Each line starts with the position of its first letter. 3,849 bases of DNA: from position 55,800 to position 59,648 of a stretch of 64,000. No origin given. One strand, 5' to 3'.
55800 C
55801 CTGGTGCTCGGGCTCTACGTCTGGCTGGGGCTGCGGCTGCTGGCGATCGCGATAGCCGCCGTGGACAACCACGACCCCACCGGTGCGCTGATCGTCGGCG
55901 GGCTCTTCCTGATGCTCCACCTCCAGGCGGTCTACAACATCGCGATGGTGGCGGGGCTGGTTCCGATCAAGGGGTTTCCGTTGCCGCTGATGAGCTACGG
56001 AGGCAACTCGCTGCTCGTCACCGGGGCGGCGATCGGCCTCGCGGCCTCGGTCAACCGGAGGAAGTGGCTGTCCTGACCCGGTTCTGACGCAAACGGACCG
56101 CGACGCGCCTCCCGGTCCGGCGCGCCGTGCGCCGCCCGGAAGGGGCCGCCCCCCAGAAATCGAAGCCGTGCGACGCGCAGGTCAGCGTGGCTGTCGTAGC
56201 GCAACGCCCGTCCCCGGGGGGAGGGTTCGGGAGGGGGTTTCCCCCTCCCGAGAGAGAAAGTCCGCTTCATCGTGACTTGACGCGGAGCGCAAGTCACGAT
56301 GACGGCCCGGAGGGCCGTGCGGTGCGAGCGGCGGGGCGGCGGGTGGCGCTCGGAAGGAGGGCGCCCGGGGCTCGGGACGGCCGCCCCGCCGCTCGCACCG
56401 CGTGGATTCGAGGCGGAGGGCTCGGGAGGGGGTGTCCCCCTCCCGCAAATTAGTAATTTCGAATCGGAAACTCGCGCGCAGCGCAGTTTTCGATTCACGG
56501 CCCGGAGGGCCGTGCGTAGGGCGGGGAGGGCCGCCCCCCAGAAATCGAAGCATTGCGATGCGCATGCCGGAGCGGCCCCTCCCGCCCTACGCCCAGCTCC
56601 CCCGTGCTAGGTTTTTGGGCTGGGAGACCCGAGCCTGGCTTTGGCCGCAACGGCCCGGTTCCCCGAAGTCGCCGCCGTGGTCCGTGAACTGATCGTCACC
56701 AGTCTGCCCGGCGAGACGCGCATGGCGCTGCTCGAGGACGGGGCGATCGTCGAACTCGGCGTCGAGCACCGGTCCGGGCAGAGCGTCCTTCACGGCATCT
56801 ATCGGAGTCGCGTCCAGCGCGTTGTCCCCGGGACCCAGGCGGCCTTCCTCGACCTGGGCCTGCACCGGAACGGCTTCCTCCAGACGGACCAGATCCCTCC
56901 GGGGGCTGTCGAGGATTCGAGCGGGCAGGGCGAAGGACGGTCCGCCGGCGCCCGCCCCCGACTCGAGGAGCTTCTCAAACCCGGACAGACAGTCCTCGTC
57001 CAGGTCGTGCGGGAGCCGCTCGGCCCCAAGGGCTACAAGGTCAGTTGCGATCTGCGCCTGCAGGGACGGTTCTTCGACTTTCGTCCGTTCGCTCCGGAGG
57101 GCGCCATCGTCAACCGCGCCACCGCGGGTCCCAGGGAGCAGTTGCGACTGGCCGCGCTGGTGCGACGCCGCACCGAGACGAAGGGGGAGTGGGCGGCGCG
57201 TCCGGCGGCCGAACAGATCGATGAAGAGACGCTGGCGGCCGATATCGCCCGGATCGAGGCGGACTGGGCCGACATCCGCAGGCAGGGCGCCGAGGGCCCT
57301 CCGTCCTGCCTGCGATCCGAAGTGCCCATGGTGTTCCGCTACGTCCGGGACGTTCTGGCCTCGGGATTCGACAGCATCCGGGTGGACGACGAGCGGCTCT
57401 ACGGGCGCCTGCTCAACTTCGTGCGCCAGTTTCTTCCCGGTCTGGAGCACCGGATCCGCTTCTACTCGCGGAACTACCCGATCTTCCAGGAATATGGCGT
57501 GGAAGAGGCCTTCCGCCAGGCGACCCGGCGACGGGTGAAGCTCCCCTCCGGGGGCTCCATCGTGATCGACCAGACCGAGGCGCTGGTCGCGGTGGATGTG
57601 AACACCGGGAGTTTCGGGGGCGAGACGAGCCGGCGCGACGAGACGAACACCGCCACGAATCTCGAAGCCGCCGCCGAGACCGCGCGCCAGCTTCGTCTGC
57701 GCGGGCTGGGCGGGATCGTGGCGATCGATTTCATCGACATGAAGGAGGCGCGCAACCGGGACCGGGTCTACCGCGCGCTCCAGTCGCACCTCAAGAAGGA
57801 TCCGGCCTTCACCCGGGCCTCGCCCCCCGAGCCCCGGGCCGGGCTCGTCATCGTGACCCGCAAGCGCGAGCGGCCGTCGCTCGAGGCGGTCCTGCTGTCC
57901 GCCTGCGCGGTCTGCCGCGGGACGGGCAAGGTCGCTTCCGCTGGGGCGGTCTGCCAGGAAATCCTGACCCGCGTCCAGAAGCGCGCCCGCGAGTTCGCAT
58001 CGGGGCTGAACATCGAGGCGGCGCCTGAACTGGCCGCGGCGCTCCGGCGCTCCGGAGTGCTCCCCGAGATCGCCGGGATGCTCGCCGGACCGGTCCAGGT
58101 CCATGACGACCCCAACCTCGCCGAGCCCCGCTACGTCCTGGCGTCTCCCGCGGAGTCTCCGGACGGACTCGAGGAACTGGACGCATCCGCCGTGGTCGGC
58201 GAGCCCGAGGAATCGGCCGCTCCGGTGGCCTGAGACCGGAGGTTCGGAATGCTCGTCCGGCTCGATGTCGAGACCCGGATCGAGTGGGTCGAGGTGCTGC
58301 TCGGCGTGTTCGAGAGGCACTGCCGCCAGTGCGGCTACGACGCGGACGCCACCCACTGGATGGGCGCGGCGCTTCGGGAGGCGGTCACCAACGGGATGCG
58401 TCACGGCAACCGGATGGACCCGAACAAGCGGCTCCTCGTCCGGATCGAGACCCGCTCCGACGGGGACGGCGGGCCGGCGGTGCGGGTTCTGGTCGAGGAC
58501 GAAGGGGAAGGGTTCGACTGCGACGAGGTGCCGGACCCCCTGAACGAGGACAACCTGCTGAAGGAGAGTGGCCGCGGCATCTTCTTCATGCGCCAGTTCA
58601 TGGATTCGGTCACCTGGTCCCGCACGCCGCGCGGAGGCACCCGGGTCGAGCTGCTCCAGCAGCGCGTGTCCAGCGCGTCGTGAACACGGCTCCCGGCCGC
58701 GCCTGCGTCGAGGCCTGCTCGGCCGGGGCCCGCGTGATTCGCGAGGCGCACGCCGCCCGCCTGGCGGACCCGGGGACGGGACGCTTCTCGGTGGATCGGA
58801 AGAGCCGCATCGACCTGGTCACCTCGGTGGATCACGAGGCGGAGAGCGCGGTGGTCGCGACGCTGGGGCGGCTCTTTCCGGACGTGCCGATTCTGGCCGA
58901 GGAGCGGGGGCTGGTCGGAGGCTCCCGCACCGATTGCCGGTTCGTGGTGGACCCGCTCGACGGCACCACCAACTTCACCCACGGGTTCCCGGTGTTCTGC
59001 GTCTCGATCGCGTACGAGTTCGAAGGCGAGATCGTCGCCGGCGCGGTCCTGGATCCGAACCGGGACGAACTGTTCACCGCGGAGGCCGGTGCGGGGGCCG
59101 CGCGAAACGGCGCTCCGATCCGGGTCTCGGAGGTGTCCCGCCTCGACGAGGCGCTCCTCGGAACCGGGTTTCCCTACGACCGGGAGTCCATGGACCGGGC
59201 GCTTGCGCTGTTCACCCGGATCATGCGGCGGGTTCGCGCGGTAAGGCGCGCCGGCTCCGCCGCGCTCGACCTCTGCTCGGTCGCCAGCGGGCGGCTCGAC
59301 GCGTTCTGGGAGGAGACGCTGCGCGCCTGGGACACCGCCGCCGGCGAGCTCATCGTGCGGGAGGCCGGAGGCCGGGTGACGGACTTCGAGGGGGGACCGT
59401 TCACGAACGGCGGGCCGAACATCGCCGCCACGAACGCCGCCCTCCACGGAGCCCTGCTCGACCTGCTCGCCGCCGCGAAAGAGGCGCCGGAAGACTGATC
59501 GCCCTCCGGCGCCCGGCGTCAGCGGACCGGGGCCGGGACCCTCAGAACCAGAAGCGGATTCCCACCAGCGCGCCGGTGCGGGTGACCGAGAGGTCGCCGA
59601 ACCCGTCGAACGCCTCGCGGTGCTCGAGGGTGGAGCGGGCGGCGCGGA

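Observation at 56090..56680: Highly structured repeat array between rodA and rng: GC-perfect 9-bp-stem palindromes, paired hairpins and conserved 19- and 38-mers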

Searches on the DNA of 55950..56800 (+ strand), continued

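Call 83: search_with_rna_model(model_id=R1, sources=[L008, L009, L010, L011, L012, L013, L014, L015, L016, L017, L018, L019, L020, L021, L022, L023, L024, L025, L026, L027, L028, L029, L030, L031, L032, L033, L034, L035, L036, L037, L038, L039, L040, L041, L042, L043, L044, L045, L046, L047, L048, L049, L050, L051, L052, L053, L054, L055, L056, L057, L058, L059, L060, L061, L062, L063, L064, L065, L066, L067, L068, L069, L070, L071, L072, L073, L074, L075, L076, L077, L078, L079, L080, L081, L082, L083, L084, L085, L086, L087, L088, L089, L090, L091, L092, L093, L094, L095, L096, L097, L098, L099, L100, L101, L102, L103, L104, L105, L106, L107], max_evalue=0.001)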
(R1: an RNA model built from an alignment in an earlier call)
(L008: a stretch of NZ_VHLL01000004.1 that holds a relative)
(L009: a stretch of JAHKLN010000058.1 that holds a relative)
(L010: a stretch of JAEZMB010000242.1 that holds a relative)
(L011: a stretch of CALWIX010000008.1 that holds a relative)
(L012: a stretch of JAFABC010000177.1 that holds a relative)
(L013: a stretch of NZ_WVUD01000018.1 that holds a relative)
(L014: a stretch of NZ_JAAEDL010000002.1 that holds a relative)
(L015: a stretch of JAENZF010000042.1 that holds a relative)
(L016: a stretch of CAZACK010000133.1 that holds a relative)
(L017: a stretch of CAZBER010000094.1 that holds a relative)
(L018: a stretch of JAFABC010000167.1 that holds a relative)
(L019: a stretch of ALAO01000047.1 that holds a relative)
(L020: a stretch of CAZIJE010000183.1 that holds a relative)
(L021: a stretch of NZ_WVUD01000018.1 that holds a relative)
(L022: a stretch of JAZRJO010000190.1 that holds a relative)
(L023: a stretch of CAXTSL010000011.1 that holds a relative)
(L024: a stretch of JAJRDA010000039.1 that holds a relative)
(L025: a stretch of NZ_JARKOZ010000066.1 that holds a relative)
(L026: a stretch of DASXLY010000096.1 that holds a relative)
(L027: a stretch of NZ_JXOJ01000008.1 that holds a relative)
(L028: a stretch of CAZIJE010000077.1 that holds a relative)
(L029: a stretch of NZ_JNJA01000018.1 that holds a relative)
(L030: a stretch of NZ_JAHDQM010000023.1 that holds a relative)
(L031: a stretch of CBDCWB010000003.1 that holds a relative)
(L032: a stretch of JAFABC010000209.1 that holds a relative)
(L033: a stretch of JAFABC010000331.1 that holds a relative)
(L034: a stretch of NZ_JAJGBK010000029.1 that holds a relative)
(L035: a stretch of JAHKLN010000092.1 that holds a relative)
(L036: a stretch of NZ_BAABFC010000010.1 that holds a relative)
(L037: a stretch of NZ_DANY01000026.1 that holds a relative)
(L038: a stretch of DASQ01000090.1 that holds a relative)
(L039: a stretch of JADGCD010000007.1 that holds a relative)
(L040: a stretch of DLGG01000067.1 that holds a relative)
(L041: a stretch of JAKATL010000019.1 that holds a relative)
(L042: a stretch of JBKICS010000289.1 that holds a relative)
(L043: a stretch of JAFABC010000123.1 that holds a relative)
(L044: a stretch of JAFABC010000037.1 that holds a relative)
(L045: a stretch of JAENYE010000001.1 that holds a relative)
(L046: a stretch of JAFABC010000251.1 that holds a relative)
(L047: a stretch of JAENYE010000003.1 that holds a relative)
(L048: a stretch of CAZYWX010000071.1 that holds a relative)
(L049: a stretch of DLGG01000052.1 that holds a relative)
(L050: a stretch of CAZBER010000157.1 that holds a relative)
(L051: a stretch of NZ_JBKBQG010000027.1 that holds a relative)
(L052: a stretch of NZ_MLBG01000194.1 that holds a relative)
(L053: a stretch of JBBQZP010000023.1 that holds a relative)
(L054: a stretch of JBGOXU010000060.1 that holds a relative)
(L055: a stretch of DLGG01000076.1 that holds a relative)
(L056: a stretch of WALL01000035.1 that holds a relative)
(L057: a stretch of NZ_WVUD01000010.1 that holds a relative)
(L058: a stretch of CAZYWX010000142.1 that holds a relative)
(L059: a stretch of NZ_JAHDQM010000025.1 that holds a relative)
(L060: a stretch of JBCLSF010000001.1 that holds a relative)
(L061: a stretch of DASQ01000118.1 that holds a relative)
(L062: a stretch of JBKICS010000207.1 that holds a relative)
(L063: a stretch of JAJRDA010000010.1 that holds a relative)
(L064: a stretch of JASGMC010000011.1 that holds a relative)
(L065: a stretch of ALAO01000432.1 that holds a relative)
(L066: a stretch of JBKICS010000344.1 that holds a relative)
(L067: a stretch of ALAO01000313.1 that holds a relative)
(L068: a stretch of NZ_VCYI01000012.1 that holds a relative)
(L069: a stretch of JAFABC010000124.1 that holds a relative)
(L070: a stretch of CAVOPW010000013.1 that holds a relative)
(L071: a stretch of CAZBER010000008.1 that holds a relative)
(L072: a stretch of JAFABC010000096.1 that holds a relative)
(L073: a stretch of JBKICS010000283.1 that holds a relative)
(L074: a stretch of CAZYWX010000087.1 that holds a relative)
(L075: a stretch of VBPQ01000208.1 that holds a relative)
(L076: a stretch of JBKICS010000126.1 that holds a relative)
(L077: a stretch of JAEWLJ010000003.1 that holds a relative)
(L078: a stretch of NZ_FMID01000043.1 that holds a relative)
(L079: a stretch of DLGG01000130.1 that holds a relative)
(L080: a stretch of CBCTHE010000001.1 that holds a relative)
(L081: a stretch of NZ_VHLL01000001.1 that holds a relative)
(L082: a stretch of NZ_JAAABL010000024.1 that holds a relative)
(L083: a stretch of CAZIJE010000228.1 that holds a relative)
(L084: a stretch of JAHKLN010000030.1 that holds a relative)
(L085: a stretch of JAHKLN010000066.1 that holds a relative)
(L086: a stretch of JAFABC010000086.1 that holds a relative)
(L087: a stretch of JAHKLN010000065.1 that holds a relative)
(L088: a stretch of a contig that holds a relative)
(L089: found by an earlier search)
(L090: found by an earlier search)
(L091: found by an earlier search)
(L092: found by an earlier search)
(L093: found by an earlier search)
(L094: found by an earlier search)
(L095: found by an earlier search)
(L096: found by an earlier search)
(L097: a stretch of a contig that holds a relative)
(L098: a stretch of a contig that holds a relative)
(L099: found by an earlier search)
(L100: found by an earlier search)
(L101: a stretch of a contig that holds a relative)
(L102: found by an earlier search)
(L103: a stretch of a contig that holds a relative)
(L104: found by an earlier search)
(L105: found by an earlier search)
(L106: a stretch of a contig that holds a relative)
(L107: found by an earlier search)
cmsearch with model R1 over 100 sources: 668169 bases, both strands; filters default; matches with E-value up to 0.001: 18.
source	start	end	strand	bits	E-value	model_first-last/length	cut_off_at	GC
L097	5667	5851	-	41.3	1.1e-05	1-108/108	no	0.69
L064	751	796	-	40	1.9e-05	1-108/108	no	0.72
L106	155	200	-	39.9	2e-05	1-108/108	no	0.76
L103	5891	5936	-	38.6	3.7e-05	1-108/108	no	0.72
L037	7223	7268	-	37.7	5.6e-05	1-108/108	no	0.67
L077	4736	4781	-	37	7.7e-05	1-108/108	no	0.74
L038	1754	1807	-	36.4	0.0001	1-108/108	no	0.63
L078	3458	3503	+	36.2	0.00011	1-108/108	no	0.72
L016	825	964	-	35.8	0.00013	1-108/108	no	0.62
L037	5428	5473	-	35.1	0.00018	1-108/108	no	0.7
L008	4318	4363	-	34.5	0.00024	1-108/108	no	0.76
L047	1747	1817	+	34.5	0.00024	1-108/108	no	0.63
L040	5372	5493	+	33.9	0.00032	1-108/108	no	0.67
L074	4676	4722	-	33.3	0.00042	1-108/108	no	0.77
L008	1639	1684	+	32.3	0.00067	1-108/108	no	0.7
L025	7883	7932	-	32.3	0.00068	1-108/108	no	0.78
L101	7699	7782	+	32.1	0.00072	1-108/108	no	0.58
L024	4649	4704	+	31.6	0.00093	1-108/108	no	0.77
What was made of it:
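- Tried and rejected: Model R1 matches only the Z part in the 100 Z-scan loci searched (call 83).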

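Call 96: search_with_rna_model(model_id=R1, source=L134, max_evalue=1, filters=off, show_alignments=3)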
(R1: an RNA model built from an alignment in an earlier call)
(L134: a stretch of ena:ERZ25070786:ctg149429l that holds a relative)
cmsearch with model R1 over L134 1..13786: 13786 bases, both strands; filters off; matches with E-value up to 1: 11.
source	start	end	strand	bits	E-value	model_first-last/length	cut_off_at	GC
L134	1981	2030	+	26.4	0.00021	1-108/108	no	0.76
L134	5300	5392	+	20.2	0.0036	1-108/108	no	0.75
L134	1963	1979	+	10.9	0.26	86-102/108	no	0.88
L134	12993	13061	+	9.9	0.42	1-108/108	no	0.72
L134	1991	2016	-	9.8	0.43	10-36/108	no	0.85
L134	8431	8481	+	9.2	0.57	1-108/108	no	0.84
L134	13529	13643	+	9.2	0.58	1-108/108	no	0.69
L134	5134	5198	+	9.1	0.59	1-108/108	no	0.75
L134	4424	4523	-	9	0.63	1-108/108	no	0.72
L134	7788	7881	-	8.2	0.88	1-108/108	no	0.74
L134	4854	4908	+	8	0.99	1-108/108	no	0.71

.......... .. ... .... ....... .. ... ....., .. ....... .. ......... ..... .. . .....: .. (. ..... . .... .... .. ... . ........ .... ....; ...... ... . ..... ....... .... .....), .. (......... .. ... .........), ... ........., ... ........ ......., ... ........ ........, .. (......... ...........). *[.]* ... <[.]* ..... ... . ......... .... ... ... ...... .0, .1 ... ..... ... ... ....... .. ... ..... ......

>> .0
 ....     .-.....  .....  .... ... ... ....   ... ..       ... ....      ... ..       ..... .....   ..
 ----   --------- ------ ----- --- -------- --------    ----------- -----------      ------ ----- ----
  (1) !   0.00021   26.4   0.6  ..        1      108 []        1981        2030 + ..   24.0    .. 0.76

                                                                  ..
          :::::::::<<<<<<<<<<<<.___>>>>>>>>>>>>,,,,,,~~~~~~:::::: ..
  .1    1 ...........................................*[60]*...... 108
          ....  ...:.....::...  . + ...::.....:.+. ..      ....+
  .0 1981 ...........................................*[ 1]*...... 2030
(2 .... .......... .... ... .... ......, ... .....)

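Call 105: build_rna_model(alignment_id=A7, structure=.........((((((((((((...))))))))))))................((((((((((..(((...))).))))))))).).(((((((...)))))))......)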
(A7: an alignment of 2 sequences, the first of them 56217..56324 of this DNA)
Model R2 built from alignment A7 (2 sequences, 109 columns); structure: as given.
model positions 109; base pairs 32; branch points 2; effective number of sequences 0.85; information 0.59 bits per position. Calibrated on 0.2 Mb of random sequence (short: E-values are rough).
structure used (alignment columns):
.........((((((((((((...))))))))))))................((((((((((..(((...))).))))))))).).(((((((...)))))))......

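Call 106: search_with_rna_model(model_id=R2, sources=[L001, L003, L004, L005, L006, L007, L127, L128, L129, L130, L131, L132, L134], max_evalue=1, show_alignments=2)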
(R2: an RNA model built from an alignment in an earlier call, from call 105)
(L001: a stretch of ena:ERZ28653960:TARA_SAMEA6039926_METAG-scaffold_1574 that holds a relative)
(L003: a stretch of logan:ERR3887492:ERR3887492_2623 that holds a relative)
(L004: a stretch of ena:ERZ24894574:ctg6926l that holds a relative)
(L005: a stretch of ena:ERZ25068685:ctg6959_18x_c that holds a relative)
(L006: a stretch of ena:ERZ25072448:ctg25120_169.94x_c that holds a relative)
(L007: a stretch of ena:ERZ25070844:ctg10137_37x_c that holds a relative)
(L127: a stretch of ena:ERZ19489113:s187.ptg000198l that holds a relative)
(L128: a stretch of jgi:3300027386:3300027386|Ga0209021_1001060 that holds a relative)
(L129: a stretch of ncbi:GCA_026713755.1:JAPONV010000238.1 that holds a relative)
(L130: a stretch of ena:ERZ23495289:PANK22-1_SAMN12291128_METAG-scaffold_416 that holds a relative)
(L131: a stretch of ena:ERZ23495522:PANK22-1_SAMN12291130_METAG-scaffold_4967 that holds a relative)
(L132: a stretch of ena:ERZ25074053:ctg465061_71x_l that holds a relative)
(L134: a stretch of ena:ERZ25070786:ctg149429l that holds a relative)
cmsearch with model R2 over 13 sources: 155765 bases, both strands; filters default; matches with E-value up to 1: 4.
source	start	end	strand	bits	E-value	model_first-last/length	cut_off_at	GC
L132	12894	13019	-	53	2.1e-10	1-109/109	no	0.67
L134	1981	2030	+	26.4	0.00037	1-109/109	no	0.76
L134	5298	5385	+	19.2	0.018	1-109/109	no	0.75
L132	13021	13140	+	12.5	0.68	1-109/109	no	0.74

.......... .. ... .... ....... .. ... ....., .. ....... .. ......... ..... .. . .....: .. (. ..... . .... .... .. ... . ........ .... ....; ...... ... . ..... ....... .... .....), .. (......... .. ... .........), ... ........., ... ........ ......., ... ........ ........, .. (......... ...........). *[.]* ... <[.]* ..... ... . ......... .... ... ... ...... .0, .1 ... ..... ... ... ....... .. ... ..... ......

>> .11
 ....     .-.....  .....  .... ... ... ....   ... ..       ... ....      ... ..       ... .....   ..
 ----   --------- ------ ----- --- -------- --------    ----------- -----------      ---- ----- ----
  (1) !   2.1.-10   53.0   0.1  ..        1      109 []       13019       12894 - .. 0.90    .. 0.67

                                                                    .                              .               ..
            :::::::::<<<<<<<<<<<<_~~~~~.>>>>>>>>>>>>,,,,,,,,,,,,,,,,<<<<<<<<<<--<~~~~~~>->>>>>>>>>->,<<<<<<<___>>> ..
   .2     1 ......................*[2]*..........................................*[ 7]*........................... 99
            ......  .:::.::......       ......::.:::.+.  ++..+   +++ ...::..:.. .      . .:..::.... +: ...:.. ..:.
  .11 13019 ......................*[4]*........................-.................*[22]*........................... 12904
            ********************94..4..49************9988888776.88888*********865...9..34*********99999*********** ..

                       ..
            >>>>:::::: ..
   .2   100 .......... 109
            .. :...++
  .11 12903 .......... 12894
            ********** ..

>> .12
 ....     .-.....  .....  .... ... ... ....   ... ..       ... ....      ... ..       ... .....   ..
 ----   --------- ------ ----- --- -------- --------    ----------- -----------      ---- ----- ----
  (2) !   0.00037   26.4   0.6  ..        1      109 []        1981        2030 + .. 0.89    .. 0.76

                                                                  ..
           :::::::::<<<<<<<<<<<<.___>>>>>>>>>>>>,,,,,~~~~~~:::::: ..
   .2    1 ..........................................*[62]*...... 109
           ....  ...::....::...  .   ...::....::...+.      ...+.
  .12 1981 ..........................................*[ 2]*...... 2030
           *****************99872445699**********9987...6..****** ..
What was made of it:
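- On REP / BIME: One copy was found in another genome (call 106).
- Model R2, built from the window's two units only, finds L132:12894-13019(-) full length at 53 bits, E 2e-10, in 156 kb of relatives' DNA (calls 105, 106).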

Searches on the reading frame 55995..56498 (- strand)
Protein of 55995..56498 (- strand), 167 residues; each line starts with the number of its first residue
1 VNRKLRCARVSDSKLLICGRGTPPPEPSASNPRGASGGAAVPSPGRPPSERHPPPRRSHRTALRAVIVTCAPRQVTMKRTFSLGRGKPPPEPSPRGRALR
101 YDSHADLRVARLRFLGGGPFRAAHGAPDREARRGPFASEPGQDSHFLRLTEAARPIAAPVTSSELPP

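Call 87: search_protein_families(library=pfam, proteins=[window:55995-56498:-], max_evalue=0.001)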
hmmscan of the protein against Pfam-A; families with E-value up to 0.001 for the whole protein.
window:55995-56498:- (167 aa): 0 families

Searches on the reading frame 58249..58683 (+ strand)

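Call 87: search_protein_families(library=pfam, proteins=[window:58249-58683:+], max_evalue=0.001)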
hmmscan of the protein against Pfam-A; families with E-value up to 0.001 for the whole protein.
window:58249-58683:+ (144 aa): 2 families
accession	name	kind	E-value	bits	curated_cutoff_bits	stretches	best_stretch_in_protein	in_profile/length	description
PF13581.12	HATPase_c_2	-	1.9e-21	76.9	27.4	1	12-133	6-123/127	Histidine kinase-like ATPase domain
PF02518.31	HATPase_c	-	1.7e-07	32.1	26.4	1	40-135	8-105/111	Histidine kinase-, DNA gyrase B-, and HSP90-like ATPase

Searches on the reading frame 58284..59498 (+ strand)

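Call 87: search_protein_families(library=pfam, proteins=[window:58284-59498:+], max_evalue=0.001)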
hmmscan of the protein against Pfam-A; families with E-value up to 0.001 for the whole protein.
window:58284-59498:+ (404 aa): 1 family
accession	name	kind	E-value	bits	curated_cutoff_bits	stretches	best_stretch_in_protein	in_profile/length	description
PF00459.30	Inositol_P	-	5.1e-62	210.3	27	1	145-395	13-266/271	Inositol monophosphatase family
